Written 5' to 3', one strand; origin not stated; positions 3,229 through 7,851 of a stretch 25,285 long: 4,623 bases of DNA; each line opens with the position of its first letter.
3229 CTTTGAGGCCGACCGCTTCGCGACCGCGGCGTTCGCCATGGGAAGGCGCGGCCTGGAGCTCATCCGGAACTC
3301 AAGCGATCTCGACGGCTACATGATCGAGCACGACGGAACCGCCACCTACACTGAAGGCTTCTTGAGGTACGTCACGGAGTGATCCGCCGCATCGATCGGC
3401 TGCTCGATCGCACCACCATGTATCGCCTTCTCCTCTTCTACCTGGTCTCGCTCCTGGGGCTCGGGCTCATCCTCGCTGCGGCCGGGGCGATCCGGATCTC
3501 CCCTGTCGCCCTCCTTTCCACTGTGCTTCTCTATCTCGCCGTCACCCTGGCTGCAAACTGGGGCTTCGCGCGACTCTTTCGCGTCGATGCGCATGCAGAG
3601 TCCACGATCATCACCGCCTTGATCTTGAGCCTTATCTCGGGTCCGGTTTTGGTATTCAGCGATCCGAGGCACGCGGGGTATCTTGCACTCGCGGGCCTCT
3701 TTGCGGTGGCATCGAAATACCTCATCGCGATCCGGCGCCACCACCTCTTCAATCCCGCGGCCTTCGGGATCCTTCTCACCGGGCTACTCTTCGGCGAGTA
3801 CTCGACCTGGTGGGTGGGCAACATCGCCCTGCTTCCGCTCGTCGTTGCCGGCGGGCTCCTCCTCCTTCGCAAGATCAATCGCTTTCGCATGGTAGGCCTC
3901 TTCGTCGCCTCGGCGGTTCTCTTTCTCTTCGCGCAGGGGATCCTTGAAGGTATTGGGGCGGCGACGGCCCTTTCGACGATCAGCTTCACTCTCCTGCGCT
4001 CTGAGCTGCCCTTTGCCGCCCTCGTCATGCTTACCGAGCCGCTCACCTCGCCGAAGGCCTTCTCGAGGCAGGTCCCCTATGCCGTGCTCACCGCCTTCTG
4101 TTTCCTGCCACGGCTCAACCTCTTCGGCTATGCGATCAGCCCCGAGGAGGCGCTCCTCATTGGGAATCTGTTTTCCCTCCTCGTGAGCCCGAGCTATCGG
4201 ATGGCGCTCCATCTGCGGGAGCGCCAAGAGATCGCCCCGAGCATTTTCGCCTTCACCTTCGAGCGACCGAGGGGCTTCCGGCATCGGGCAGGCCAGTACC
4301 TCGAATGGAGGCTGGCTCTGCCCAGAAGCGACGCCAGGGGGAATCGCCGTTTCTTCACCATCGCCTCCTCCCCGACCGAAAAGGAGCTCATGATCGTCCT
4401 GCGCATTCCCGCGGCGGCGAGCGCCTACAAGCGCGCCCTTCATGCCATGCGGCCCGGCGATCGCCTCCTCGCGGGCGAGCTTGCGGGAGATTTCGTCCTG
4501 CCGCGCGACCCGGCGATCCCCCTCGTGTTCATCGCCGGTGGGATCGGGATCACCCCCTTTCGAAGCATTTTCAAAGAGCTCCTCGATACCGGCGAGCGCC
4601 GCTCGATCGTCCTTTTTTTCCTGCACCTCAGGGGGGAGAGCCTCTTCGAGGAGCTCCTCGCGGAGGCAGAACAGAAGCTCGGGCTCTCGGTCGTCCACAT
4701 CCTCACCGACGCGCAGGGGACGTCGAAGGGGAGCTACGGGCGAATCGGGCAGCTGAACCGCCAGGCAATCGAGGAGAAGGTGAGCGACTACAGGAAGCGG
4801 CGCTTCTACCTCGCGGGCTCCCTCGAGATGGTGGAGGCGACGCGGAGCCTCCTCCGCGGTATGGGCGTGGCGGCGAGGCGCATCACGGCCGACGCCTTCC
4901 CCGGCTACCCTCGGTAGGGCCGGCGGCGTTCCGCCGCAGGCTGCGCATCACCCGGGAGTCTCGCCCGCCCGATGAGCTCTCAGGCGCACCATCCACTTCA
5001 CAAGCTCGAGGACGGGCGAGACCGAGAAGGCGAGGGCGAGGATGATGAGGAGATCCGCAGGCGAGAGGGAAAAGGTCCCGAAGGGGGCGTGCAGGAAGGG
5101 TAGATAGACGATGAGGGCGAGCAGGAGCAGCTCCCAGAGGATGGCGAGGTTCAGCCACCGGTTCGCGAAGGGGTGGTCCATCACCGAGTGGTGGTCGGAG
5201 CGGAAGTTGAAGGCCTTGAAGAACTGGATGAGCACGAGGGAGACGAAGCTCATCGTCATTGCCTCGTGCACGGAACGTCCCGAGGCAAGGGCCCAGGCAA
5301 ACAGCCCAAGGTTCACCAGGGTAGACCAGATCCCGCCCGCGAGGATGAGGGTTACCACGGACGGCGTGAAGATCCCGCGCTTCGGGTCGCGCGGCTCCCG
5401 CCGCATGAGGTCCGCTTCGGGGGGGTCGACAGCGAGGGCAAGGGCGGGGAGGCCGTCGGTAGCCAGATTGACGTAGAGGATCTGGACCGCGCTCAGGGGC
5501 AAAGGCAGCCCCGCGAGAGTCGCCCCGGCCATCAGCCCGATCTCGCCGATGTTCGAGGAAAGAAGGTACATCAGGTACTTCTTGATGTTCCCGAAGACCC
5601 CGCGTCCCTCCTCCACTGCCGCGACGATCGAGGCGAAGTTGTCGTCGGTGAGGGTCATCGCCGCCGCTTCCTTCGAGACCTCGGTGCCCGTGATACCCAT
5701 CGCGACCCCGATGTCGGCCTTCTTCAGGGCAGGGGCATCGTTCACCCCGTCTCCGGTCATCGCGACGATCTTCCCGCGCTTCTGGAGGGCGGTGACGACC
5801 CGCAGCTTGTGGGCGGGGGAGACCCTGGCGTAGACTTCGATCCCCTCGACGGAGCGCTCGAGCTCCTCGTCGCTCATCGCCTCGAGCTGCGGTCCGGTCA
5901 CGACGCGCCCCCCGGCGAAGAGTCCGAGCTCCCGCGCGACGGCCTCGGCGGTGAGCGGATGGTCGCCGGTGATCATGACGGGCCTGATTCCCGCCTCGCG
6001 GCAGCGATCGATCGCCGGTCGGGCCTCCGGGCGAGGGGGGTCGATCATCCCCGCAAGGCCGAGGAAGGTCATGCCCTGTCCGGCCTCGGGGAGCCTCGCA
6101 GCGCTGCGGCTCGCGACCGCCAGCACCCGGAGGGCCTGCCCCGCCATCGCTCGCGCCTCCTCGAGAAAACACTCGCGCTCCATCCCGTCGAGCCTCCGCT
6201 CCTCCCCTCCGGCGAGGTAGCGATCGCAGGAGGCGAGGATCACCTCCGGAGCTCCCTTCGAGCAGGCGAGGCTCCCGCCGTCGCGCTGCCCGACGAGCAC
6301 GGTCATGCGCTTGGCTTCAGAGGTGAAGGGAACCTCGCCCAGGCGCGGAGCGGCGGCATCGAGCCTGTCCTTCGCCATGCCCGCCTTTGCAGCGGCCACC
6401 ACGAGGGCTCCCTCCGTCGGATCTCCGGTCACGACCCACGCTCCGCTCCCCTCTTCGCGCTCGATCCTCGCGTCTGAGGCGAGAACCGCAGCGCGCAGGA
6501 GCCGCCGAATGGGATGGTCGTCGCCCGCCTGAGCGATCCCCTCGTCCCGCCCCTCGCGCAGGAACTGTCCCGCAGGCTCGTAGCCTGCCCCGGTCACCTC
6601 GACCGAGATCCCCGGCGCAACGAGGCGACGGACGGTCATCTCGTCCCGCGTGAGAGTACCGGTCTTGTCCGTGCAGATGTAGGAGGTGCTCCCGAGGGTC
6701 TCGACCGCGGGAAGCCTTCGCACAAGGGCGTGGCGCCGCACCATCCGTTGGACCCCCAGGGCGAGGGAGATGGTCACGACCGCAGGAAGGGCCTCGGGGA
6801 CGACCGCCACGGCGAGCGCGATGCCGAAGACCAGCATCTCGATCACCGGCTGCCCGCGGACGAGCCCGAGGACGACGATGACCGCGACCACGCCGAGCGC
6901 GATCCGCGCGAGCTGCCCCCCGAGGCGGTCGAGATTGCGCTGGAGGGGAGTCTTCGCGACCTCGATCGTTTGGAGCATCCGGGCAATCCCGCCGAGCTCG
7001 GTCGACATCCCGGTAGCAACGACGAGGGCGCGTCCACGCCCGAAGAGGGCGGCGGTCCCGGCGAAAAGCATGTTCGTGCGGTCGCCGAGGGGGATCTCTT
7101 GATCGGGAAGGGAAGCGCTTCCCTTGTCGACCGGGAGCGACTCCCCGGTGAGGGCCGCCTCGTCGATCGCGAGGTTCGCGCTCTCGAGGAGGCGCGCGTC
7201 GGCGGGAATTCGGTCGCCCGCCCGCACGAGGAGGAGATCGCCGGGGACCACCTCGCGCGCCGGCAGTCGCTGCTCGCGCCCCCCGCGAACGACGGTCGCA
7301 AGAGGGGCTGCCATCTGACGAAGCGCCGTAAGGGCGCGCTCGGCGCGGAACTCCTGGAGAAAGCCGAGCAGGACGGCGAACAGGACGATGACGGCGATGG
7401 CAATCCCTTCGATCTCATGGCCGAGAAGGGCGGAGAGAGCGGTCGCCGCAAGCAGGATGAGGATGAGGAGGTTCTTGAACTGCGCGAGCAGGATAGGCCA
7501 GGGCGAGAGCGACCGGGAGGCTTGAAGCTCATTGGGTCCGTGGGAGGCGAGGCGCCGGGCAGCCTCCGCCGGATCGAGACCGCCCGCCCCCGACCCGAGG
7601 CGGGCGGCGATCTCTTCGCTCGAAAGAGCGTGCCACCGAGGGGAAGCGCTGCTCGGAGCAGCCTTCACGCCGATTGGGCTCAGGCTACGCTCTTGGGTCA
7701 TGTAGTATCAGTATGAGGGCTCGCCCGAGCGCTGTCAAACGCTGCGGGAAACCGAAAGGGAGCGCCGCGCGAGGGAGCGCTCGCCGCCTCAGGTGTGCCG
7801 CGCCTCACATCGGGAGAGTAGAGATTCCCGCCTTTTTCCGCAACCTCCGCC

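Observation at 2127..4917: Compact, translationally coupled flavinylation-dependent electron-transfer module: FMN_bind (SGAT) - ApbE - RnfD/NqrB-like::FNR fusion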

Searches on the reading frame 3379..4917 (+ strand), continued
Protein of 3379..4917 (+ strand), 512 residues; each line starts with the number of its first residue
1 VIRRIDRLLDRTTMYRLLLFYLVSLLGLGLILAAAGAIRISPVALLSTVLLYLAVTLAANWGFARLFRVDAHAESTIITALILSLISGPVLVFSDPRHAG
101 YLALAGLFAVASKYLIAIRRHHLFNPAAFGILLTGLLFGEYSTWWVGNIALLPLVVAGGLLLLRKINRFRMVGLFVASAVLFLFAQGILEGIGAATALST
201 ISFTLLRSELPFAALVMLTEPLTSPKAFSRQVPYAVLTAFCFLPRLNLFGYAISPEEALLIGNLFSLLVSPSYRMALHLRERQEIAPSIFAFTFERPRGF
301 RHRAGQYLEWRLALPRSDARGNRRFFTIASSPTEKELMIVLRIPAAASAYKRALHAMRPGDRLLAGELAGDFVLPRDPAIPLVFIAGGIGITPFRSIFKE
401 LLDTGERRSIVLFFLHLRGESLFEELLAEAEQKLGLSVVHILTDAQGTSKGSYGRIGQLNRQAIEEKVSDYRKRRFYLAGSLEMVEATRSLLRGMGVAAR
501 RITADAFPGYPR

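Call 19: find_related_loci(query=A1, collection=genome_contigs, flank=6000)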
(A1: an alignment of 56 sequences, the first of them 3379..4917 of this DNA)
Query A1 (512 aa) in genome_contigs; peptide patterns used: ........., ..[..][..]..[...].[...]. (x = any residue, [..] = any of these).
600 stretches matched a pattern (row limit reached: there are more); 397 encode a relative of the query (tblastn E <= 1e-3); the best 80 are kept; 80 distinct loci.
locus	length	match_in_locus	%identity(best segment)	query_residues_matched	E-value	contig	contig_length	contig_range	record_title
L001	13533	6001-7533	55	1-510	3e-178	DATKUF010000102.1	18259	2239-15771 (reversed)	MAG TPA_asm: Spirochaetia bacterium isolate SMAG_U14100 k141_209532, whole genome shotgun sequence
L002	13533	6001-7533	50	1-510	9e-152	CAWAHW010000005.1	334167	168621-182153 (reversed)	MAG: uncultured Spirochaetota bacterium isolate MFD01476.bin.1.137 genome assembly, contig: contig_19346, whole genome s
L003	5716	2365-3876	43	8-510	6e-125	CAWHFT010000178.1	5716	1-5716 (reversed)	MAG: uncultured Spirochaetota bacterium isolate MFD04752.bin.2.64 genome assembly, contig: contig_23870, whole genome sh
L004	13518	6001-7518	41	1-510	2e-124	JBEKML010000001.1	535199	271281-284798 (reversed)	MAG: Minisyncoccia bacterium isolate SPRUCE 393 SPRUCE_393_1, whole genome shotgun sequence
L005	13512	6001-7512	42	1-509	2e-122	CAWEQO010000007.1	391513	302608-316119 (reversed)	MAG: uncultured Chloroflexia bacterium isolate MFD01721.bin.2.179 genome assembly, contig: contig_17949, whole genome sh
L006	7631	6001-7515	41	1-510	7e-122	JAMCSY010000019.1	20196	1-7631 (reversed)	MAG: Patescibacteria group bacterium isolate FK_Sedi_A_Bin.193 NODE_6037_length_20196_cov_13.1712, whole genome shotgun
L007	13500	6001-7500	43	5-510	6e-121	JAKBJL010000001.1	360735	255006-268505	MAG: bacterium isolate DBS2-5.bin62 NODE_3_length_360735_cov_7.981462, whole genome shotgun sequence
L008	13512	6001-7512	41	1-509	3e-121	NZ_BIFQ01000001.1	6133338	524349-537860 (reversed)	Dictyobacter aurantiacus strain S27 sequence1, whole genome shotgun sequence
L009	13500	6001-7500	42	5-510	5e-120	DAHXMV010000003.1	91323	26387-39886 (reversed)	MAG TPA_asm: Candidatus Amesbacteria bacterium isolate clean1627 NODE_3_length_91323_cov_18.121024, whole genome shotgun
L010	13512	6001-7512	41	1-509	3e-119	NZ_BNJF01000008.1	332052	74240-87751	Ktedonospora formicarum strain SOSP1-1 sequence08, whole genome shotgun sequence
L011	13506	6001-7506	42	1-510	3e-119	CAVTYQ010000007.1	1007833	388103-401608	MAG: uncultured Alphaproteobacteria bacterium isolate MFD05442.bin.1.135 genome assembly, contig: contig_4603, whole gen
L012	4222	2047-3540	42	5-509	4e-120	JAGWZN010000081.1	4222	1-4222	MAG: Patescibacteria group bacterium isolate REEB54 contig-150_28673, whole genome shotgun sequence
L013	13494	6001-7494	42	5-509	6e-117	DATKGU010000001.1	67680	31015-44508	MAG TPA_asm: Candidatus Paceibacterota bacterium isolate SMAG_U14559 k141_72001, whole genome shotgun sequence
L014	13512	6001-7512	41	2-510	4e-117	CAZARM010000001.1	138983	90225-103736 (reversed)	MAG TPA_asm: uncultured Candidatus Saccharibacteria bacterium isolate SRP200132_co1_173 genome assembly, contig: NODE_10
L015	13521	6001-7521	43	5-510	1e-116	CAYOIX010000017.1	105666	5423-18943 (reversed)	MAG TPA_asm: uncultured Treponemataceae bacterium isolate binchicken_co3_424 genome assembly, contig: NODE_446_length_10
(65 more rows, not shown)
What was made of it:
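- Closest known: NQR/RNF-like flavinylation-associated system. Same: Relatives of the window protein from Ktedonobacteria, Patescibacteria and Actinomycetota are 36-43% identical over the full length (call 19).
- The best 80 come from Spirochaetota, Chloroflexota, Patescibacteria, Alphaproteobacteria and Actinomycetota (call 19).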

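Call 20: predict_structure(alignment_id=A1)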
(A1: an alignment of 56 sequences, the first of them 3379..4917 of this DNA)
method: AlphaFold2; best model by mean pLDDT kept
length: 512 residues; sequences in the alignment: 56
mean_pLDDT: 88.1   pTM: 0.77
mean pLDDT of the five models: 88.1, 87.4, 86.4, 86.2, 85.1
residues with pLDDT >= 90: 296; 70-90: 188; 50-70: 20; < 50: 8
segments of 3 or more residues with pLDDT < 50: 449-452, 509-512
pLDDT, mean of each block of 10 residues (from residue 1): 75 86 96 93 96 97 87 88 94 92 95 75 86 90 88 93 87 95 91 87 86 91 82 94 82 90 88 84 92 92 89 80 87 95 87 94 86 88 94 95 95 87 91 94 64 68 92 94 88 94 72 41
secondary structure, 60 per line:
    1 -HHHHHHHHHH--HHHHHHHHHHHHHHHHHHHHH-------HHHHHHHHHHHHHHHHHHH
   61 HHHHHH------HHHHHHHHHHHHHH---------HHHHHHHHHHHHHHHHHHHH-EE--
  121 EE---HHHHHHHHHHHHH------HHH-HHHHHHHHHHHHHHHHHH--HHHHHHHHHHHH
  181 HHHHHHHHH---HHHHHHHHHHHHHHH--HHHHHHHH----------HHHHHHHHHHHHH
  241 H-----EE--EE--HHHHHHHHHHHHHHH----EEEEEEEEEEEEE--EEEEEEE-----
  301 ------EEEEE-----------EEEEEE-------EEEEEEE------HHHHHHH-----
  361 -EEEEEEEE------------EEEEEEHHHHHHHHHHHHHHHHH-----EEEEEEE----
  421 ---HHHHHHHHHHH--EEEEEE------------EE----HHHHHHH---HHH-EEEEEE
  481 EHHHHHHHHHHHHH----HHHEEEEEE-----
elements in order: H2-11 H14-34 H42-66 H73-86 H96-115 H126-138 H149-166 H169-189 H193-207 H210-217 H228-241 H255-269 E274-286 E289-295 E307-311 E323-328 E336-342 H349-355 E362-369 E382-387 H388-404 E410-416 H424-434 E437-442 H461-467 E475-481 H482-494 E502-507
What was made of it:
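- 3379..4194 (+): RnfD/NqrB-like membrane domain of the fusion (aa 1-272; about 10 transmembrane helices; N-terminus cytoplasmic). Helix list from the model (call 20).
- Checked: The AlphaFold2 model has mean pLDDT 88.1 (call 20).
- The whole chain gives a confident single-chain model, pLDDT 88 and pTM 0.77 (call 20).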

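Call 45: find_encoding_contigs(protein=P0006, flank=6000, max_places=2)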
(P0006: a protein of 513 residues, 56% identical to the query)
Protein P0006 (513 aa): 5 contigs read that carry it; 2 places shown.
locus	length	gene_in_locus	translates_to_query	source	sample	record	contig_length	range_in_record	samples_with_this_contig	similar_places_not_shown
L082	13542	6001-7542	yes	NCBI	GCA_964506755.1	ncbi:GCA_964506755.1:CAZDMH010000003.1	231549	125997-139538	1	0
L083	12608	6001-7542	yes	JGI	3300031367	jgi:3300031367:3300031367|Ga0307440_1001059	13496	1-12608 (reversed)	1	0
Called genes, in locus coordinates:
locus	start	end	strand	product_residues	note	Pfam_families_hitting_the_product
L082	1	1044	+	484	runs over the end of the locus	PF00370:FGGY_N, PF02782:FGGY_C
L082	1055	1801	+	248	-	PF03737:RraA-like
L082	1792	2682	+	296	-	PF01488:Shikimate_DH (weak), PF03446:NAD_binding_2, PF03807:F420_oxidored (weak), PF14833:NAD_binding_11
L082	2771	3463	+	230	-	PF00072:Response_reg, PF00486:Trans_reg_C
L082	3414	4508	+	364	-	PF00512:HisKA, PF02518:HATPase_c, PF13581:HATPase_c_2 (weak)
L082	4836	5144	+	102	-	PF04205:FMN_bind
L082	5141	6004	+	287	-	PF02424:ApbE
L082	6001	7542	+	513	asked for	PF00175:NAD_binding_1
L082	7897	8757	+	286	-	-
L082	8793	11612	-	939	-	PF01326:PPDK_N, PF27448:Rph_4th, PF00391:PEP-utilizers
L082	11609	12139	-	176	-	-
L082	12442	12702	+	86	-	-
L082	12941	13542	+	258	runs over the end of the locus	PF01022:HTH_5 (faint), PF08220:HTH_DeoR, PF08279:HTH_11 (weak), PF13412:HTH_24 (weak), PF25212:HVO_A0114 (weak), PF00455:DeoRC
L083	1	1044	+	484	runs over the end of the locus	PF00370:FGGY_N, PF02782:FGGY_C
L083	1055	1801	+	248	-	PF03737:RraA-like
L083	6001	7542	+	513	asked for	PF00175:NAD_binding_1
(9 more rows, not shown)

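Call 46: find_encoding_contigs(protein=P0002, flank=6000, max_places=2)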
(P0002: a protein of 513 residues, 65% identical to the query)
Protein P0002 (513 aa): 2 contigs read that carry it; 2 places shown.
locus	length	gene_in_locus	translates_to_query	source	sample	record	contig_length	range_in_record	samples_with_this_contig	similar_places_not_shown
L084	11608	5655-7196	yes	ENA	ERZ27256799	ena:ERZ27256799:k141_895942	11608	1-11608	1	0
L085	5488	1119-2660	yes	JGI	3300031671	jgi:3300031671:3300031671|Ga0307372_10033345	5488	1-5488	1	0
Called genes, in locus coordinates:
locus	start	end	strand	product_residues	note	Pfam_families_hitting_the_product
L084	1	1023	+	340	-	?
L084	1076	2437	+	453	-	PF03315:SDH_beta, PF03313:SDH_alpha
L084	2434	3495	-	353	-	PF02625:XdhC_CoxI, PF13478:XdhC_C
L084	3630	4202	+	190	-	PF01128:IspD (faint), PF12804:NTP_transf_3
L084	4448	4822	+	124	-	PF04205:FMN_bind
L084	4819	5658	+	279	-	PF02424:ApbE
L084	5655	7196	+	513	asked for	PF00175:NAD_binding_1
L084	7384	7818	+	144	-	-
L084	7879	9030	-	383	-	PF00440:TetR_N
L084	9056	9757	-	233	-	PF00005:ABC_tran, PF13304:AAA_21 (weak)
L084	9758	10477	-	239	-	PF00005:ABC_tran, PF12399:BCA_ABC_TP_C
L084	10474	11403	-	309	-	PF02653:BPD_transp_2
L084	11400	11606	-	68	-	?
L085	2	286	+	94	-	?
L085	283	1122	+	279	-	PF02424:ApbE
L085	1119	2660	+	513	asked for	PF00175:NAD_binding_1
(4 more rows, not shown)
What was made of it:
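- The same overlapping cassette with different flanks is seen in the closest relatives (calls 45, 46).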

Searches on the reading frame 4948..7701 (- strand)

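Call 3: search_protein_families(library=pfam, proteins=[window:4948-7701:-], max_evalue=0.01)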
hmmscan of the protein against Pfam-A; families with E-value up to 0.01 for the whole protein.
window:4948-7701:- (917 aa): 7 families
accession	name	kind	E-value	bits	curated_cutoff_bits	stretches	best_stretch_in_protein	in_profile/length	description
PF00122.25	E1-E2_ATPase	-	2e-54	184.3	28.1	1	130-323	2-181/181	E1-E2 ATPase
PF00689.26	Cation_ATPase_C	-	5.8e-50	169.9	27.3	1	733-904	1-175/175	Cation transporting ATPase, C-terminus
PF00702.32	Hydrolase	-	2.5e-21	77.4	26.4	1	509-663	58-191/191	haloacid dehalogenase-like hydrolase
PF13246.12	Cation_ATPase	-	2.5e-20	72.7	21.7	1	407-494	2-90/91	Cation transport ATPase (P-type)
PF00690.31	Cation_ATPase_N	-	2e-18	66.2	20.4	1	23-90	1-69/69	Cation transporter/ATPase, N-terminus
PF12710.13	HAD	-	1.1e-05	26.4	27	1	547-660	77-189/189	haloacid dehalogenase-like hydrolase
PF08282.18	Hydrolase_3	-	1.1e-05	25.8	20.9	1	643-693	203-252/255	haloacid dehalogenase-like hydrolase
